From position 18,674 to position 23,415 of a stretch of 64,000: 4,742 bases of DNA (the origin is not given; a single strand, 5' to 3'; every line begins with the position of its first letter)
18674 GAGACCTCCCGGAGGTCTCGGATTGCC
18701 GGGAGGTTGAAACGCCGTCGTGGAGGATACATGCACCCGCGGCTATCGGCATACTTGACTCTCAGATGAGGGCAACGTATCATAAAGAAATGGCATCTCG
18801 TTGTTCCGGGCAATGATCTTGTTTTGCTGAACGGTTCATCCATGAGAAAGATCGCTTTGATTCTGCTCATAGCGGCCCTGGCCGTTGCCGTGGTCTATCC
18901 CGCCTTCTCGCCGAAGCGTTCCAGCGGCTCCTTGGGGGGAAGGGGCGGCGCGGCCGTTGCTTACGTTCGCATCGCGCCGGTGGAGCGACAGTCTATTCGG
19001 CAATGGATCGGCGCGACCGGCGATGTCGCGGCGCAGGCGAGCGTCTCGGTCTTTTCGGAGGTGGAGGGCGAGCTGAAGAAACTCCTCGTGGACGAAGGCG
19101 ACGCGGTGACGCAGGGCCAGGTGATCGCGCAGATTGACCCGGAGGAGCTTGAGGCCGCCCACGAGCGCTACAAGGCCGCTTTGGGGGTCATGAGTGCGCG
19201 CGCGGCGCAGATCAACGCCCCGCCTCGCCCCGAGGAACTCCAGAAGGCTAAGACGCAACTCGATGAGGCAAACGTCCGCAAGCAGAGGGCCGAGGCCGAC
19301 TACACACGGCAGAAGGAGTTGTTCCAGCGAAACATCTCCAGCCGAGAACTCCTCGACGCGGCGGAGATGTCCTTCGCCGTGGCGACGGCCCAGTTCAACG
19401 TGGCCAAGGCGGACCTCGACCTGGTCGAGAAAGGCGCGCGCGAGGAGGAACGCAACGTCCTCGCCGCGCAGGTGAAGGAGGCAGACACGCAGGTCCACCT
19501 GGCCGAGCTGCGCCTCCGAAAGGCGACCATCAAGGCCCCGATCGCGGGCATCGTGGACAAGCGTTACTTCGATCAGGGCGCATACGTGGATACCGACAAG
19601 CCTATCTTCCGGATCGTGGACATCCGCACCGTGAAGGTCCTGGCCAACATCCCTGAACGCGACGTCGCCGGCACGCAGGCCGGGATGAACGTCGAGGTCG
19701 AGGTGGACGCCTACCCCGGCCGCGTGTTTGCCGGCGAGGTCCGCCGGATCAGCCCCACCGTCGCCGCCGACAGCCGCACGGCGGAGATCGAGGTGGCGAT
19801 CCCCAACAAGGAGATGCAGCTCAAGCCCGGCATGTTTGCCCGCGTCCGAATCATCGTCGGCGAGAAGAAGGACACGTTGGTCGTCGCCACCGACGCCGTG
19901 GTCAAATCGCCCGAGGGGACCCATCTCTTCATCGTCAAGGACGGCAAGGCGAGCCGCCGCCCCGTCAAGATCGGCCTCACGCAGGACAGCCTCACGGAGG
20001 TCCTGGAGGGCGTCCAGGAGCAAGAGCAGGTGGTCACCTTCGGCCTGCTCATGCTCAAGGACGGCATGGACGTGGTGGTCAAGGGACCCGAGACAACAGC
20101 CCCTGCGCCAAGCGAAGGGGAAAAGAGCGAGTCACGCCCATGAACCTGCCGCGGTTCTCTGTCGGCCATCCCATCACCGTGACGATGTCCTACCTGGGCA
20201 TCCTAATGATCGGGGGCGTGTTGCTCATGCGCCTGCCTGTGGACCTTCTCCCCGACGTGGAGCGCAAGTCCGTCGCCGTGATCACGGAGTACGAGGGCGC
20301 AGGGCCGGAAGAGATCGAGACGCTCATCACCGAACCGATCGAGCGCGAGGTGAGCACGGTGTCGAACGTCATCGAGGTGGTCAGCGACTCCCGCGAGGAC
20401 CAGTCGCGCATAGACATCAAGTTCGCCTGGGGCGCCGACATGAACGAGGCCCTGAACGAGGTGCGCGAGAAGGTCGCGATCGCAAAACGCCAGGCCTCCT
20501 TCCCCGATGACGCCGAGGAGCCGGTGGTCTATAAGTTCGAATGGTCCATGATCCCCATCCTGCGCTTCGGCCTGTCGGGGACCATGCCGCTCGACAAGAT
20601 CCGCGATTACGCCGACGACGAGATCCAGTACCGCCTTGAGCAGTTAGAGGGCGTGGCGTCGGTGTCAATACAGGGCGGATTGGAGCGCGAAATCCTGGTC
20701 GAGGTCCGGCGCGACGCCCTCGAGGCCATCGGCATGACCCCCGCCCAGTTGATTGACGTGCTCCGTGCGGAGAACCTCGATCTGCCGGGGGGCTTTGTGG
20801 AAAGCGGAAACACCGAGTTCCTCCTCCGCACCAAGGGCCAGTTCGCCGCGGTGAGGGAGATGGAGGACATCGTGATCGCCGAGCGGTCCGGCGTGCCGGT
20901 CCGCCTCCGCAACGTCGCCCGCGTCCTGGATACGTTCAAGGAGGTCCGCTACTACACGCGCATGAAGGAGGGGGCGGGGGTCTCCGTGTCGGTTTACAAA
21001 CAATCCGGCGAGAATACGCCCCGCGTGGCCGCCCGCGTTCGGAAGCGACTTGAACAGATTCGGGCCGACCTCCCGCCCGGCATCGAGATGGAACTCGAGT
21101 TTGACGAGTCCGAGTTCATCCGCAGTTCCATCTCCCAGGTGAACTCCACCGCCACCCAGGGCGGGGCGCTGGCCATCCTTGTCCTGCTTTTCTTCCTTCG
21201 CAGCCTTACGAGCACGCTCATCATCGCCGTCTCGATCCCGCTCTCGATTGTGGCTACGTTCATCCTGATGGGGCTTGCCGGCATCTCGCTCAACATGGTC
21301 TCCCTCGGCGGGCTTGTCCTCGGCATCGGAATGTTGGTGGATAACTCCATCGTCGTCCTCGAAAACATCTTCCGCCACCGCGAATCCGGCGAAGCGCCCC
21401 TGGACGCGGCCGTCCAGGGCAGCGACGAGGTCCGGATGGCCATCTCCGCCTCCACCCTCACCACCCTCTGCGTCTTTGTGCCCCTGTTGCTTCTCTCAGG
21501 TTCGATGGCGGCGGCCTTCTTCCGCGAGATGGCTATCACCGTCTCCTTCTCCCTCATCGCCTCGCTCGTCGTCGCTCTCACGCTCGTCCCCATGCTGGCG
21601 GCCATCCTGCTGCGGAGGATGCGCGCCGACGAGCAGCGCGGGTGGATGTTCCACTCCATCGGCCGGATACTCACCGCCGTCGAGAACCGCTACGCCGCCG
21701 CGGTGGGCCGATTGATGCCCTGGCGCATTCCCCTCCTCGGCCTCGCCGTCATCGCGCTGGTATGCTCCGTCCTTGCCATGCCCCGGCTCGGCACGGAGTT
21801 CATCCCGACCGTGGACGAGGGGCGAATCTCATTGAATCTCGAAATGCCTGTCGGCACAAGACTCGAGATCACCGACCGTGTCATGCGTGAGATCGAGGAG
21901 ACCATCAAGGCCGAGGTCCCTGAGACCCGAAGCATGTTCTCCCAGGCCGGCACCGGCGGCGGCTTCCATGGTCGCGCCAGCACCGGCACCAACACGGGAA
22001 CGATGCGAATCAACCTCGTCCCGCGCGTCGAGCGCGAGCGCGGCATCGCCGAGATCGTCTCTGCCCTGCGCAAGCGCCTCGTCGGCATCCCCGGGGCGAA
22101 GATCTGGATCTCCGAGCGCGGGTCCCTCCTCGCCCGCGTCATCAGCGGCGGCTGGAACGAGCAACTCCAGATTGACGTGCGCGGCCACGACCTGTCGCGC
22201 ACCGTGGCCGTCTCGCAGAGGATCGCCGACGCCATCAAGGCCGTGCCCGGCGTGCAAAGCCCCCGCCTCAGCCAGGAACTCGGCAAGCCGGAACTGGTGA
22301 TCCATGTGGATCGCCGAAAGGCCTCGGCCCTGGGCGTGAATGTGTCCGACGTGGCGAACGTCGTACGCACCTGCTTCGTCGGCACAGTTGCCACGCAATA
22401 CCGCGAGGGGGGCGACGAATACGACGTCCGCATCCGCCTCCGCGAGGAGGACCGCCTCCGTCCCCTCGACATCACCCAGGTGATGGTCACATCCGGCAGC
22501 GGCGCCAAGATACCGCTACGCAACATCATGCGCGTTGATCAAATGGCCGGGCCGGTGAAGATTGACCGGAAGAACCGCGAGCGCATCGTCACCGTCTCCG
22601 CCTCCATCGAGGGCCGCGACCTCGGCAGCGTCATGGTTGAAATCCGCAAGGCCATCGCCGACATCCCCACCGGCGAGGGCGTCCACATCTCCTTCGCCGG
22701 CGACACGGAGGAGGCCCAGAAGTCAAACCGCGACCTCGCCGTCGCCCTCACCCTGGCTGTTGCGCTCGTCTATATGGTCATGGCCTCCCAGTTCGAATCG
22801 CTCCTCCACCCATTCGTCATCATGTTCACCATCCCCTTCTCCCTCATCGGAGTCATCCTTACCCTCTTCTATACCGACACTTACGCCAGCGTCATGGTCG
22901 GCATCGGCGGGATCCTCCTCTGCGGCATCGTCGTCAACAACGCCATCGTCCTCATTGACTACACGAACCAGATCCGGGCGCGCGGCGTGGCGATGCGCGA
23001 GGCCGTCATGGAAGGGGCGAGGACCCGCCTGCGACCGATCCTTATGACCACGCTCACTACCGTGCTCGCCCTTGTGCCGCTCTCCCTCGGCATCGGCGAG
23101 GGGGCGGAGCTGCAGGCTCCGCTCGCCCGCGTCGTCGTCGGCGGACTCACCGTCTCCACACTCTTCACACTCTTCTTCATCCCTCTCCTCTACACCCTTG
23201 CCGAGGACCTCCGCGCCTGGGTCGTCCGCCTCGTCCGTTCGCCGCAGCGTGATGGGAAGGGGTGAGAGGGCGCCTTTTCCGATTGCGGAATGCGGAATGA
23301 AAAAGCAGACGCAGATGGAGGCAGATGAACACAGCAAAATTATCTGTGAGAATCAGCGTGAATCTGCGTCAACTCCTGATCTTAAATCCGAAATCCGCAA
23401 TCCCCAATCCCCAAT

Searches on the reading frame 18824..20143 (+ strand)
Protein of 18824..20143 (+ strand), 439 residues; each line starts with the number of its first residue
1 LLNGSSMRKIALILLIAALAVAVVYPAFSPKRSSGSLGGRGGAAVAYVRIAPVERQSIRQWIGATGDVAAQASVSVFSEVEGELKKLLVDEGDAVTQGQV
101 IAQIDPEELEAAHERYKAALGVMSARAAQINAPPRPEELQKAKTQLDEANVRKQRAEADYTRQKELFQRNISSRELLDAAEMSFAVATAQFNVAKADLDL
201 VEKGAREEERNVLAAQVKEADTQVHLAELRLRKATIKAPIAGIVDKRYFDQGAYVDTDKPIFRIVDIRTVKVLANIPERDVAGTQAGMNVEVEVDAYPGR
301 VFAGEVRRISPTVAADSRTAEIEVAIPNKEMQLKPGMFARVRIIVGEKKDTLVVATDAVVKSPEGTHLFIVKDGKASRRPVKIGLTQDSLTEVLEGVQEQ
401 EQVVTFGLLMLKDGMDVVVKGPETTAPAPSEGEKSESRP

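Call 53: search_protein_families(library=pfam, proteins=[window:18824-20143:+], max_evalue=0.00001)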
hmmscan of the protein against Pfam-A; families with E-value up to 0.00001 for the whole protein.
window:18824-20143:+ (439 aa): 4 families
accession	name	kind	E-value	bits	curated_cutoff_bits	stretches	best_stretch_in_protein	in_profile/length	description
PF16576.10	HlyD_D23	-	1.1e-37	129.9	30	2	171-339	51-214/214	Barrel-sandwich domain of CusB or HlyD membrane-fusion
PF13437.12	HlyD_3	-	1.1e-21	78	22.2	1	235-336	1-106/106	HlyD family secretion protein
PF00364.28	Biotin_lipoyl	-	2.6e-07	30.8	22.1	0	72-104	41-73/73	Biotin-requiring enzyme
PF13533.13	Biotin_lipoyl_2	-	3.1e-07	30.5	29.8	1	74-105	1-32/32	Biotin-lipoyl like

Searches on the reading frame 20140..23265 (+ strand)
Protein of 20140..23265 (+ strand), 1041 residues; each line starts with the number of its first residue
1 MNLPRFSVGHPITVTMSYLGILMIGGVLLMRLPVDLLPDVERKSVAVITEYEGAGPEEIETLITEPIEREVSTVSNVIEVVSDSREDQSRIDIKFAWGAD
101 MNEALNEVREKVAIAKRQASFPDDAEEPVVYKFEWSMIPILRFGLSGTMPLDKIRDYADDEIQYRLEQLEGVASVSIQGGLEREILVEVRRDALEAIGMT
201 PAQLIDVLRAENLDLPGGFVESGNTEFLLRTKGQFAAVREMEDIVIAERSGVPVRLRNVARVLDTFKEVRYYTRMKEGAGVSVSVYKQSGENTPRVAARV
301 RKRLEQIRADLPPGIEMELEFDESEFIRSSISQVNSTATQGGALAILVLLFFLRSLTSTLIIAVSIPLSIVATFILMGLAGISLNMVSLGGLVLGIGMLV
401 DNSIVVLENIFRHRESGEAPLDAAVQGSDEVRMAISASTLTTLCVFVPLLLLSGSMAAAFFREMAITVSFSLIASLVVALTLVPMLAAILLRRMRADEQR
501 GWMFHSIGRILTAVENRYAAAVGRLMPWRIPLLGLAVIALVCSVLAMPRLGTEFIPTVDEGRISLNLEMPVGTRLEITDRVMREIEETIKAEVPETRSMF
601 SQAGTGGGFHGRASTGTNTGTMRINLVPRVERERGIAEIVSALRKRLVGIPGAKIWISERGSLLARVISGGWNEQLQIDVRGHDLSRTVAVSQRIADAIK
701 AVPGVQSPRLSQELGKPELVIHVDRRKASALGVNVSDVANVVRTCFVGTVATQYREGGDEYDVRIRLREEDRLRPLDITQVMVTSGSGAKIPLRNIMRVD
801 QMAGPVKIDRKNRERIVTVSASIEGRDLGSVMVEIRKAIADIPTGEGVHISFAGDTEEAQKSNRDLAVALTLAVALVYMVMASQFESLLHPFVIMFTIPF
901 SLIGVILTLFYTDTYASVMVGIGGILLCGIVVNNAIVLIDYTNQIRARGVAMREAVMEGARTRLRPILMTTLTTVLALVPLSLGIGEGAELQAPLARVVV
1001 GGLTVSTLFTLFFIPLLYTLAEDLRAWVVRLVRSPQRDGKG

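Call 53: search_protein_families(library=pfam, proteins=[window:20140-23265:+], max_evalue=0.00001)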
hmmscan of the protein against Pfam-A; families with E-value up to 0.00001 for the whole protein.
window:20140-23265:+ (1041 aa): 2 families
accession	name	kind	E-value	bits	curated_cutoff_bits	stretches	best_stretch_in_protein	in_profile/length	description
PF00873.25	ACR_tran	-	1.2e-268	894.4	28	1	5-1021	3-1020/1021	AcrB/AcrD/AcrF family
PF03176.21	MMPL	-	1.3e-16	61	20.5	2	820-1027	95-307/333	MMPL family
